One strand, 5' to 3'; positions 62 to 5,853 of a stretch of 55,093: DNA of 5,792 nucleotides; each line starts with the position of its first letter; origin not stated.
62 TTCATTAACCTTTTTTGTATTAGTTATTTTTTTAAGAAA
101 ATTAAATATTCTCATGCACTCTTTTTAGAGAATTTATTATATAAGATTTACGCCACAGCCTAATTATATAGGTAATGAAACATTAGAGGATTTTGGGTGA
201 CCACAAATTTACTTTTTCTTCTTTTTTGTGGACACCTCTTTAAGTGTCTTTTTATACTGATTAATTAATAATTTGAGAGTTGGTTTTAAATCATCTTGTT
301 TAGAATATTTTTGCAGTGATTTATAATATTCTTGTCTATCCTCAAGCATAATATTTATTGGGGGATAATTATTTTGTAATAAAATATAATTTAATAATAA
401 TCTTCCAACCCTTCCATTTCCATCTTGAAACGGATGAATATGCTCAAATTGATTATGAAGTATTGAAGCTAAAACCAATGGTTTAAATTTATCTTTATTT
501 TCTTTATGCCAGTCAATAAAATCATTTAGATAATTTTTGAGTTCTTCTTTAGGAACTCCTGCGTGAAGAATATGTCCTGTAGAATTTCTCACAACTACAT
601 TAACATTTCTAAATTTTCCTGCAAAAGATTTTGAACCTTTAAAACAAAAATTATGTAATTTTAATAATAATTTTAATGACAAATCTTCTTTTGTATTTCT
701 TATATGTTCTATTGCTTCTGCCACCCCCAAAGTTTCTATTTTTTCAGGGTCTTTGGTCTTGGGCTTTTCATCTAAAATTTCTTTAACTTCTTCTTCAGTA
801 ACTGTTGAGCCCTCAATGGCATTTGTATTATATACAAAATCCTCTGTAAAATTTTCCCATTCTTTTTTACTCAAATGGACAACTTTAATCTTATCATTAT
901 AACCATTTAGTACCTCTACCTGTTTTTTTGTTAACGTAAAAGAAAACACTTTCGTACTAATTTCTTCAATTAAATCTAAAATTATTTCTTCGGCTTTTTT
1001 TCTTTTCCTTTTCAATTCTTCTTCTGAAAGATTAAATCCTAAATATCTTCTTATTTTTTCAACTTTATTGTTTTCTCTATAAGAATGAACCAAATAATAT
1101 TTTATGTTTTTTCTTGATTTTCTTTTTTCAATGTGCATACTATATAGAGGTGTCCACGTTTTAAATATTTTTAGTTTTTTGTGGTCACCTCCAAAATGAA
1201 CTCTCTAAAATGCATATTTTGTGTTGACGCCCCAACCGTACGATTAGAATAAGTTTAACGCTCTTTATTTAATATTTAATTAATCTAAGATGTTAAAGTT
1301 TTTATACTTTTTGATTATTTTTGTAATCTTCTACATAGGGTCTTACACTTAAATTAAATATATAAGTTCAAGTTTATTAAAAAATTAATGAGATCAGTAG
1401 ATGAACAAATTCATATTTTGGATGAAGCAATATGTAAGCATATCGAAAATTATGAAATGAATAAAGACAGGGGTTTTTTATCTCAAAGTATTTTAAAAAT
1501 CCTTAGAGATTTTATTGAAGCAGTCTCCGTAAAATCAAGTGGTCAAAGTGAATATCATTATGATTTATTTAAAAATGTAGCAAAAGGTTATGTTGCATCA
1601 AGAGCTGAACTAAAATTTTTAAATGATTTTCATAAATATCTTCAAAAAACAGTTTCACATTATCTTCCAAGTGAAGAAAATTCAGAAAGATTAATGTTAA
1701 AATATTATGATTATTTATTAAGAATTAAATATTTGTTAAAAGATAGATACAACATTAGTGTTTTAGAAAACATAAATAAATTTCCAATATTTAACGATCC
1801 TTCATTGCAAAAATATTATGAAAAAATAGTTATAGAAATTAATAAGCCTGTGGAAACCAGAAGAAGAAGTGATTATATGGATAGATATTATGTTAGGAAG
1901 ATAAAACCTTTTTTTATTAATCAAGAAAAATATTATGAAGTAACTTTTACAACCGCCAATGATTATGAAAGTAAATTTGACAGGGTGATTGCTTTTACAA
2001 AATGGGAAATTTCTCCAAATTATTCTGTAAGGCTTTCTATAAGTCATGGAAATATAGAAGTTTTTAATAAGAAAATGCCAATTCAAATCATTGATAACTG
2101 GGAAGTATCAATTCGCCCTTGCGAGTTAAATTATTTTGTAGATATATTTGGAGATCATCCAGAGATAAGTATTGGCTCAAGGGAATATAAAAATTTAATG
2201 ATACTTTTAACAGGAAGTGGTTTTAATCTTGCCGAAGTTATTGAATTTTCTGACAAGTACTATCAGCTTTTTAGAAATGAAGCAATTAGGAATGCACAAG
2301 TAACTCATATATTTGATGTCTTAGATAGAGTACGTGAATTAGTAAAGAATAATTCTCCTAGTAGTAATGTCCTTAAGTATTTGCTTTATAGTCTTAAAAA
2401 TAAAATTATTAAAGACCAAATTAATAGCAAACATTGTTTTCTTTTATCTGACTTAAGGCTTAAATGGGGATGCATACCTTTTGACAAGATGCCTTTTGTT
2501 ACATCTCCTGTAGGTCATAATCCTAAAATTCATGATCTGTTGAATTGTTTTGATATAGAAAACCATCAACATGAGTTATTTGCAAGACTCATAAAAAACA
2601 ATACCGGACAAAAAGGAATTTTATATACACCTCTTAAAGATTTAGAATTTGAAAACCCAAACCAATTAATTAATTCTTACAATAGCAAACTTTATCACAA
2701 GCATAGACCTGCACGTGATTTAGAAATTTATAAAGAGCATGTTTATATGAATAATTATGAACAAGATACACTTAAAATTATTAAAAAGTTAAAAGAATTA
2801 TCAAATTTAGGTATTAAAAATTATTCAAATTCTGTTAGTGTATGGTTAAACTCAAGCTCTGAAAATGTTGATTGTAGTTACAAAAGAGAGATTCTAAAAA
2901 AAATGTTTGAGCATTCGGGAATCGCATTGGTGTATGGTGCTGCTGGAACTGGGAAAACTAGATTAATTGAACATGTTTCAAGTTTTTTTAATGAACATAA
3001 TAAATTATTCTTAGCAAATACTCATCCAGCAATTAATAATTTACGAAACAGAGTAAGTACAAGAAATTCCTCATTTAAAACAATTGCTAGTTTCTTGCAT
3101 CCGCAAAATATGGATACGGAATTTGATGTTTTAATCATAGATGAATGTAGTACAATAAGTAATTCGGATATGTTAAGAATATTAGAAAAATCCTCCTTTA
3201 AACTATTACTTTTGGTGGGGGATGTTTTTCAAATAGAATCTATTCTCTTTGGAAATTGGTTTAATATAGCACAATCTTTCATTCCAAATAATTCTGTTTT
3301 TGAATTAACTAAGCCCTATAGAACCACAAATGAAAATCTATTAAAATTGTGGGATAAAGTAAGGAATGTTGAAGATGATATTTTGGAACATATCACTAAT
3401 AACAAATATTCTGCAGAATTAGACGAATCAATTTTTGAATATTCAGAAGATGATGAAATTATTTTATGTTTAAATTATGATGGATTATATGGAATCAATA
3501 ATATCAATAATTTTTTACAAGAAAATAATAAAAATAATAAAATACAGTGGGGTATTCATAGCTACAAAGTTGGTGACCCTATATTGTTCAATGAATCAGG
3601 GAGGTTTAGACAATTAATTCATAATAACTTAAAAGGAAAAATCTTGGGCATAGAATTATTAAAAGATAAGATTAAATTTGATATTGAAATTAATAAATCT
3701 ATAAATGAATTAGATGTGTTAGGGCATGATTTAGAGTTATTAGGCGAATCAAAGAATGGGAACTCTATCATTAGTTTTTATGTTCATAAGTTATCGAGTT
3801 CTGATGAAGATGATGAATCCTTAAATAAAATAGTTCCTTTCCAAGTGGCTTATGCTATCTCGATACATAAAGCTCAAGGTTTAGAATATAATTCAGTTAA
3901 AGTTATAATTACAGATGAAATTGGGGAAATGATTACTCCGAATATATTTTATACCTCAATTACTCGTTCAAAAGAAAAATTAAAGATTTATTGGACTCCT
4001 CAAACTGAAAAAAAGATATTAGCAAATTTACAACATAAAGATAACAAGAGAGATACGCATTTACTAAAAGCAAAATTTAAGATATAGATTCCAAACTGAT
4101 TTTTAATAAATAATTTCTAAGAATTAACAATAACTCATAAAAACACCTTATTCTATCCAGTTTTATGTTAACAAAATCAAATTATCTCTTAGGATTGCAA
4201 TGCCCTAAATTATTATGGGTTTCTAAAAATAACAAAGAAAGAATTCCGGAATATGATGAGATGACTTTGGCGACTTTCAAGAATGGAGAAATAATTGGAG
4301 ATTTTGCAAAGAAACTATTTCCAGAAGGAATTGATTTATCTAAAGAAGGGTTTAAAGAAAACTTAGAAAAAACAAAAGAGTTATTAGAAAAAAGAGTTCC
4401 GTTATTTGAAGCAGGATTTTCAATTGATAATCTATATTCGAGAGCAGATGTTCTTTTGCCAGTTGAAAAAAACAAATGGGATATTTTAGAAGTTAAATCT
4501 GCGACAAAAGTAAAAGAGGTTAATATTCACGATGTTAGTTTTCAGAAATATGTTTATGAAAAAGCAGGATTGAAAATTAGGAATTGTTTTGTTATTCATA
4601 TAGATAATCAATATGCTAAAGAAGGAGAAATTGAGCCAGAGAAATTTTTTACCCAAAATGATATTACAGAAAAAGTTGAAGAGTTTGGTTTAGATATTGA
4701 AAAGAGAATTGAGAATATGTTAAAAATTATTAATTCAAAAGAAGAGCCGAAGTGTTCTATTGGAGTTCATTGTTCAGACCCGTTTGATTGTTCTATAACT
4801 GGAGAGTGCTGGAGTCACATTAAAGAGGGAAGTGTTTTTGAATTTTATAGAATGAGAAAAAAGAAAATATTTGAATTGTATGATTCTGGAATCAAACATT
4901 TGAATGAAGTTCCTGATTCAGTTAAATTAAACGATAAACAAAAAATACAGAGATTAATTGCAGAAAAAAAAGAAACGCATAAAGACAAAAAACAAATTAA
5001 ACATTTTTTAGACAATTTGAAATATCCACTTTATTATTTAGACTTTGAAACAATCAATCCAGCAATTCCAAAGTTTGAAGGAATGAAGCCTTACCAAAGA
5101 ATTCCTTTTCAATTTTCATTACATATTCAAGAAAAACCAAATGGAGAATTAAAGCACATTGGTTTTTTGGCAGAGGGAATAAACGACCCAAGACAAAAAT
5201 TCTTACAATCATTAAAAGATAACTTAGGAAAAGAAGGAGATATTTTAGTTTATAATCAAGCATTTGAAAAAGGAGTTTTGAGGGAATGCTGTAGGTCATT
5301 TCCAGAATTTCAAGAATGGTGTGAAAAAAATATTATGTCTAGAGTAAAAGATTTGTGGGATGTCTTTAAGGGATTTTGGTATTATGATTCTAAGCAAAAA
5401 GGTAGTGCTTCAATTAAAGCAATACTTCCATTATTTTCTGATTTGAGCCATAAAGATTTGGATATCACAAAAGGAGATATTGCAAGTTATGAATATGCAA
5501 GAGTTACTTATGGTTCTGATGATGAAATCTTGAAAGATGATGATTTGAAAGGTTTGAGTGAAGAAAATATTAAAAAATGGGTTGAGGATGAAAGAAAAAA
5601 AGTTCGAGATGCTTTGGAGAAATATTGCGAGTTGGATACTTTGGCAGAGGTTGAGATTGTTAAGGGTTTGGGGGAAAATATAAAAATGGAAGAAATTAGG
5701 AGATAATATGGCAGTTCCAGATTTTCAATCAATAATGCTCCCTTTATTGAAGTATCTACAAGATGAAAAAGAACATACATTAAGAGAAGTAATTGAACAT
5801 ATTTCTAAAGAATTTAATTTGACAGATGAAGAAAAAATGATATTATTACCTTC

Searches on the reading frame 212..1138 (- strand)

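Call 82: search_protein_families(library=pfam, proteins=[window:212-1138:-], max_evalue=0.00001)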
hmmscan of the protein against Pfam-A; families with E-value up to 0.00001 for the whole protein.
window:212-1138:- (309 aa): 1 family
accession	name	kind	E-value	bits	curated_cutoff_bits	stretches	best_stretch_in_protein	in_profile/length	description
PF02661.23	Fic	-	5.3e-21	75.7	24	1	153-253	2-93/93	Fic/DOC family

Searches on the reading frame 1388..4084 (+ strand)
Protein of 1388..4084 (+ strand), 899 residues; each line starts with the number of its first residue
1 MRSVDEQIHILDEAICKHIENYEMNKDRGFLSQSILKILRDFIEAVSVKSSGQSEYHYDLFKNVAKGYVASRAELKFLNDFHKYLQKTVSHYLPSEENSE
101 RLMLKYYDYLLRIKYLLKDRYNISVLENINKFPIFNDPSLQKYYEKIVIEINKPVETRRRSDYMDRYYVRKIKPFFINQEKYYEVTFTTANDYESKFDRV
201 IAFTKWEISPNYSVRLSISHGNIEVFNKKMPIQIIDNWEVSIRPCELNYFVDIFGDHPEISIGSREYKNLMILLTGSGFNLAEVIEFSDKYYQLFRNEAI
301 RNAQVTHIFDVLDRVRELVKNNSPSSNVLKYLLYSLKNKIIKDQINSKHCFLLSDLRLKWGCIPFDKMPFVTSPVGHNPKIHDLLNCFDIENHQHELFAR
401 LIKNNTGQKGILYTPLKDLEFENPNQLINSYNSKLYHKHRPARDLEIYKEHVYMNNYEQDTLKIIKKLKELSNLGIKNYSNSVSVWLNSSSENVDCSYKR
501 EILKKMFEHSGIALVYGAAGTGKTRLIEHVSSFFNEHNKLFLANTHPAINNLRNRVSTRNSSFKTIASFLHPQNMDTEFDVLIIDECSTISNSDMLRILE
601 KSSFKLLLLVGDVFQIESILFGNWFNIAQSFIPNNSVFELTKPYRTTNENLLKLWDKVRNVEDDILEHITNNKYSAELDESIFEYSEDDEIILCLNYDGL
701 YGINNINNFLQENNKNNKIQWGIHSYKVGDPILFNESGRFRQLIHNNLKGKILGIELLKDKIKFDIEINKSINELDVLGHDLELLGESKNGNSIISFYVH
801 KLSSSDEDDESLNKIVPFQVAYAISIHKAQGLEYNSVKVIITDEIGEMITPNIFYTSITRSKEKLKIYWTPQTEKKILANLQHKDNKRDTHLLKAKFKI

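Call 82: search_protein_families(library=pfam, proteins=[window:1388-4084:+], max_evalue=0.00001)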
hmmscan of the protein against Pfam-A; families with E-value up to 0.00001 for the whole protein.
window:1388-4084:+ (899 aa): 6 families
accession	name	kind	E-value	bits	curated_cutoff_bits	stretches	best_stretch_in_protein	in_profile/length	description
PF01443.25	Viral_helicase1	-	3.2e-17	63.6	21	1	514-619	2-100/228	Viral superfamily 1 RNA helicase core domain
PF13604.12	AAA_30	-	2.1e-16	60.6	27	1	502-662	9-172/191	AAA domain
PF13245.12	AAA_19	-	9.2e-12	45.7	25.1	1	509-618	10-131/134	AAA domain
PF09848.15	SLFN-g3_helicase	-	1.7e-09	37.8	24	1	512-588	3-89/354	Schlafen group 3, DNA/RNA helicase domain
PF13538.12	UvrD_C_2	-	3.9e-09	36.7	27.4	1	821-866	2-50/52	UvrD-like helicase C-terminal domain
PF13086.12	AAA_11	-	1.9e-06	28.3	27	0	499-560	6-76/257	AAA domain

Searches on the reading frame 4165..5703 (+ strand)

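Call 82: search_protein_families(library=pfam, proteins=[window:4165-5703:+], max_evalue=0.00001)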
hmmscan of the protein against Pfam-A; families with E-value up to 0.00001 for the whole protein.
window:4165-5703:+ (513 aa): 1 family
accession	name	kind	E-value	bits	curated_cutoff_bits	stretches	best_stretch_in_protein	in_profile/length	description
PF11074.14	DUF2779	-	6.2e-41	140.1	23.3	1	290-416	1-126/126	Domain of unknown function(DUF2779)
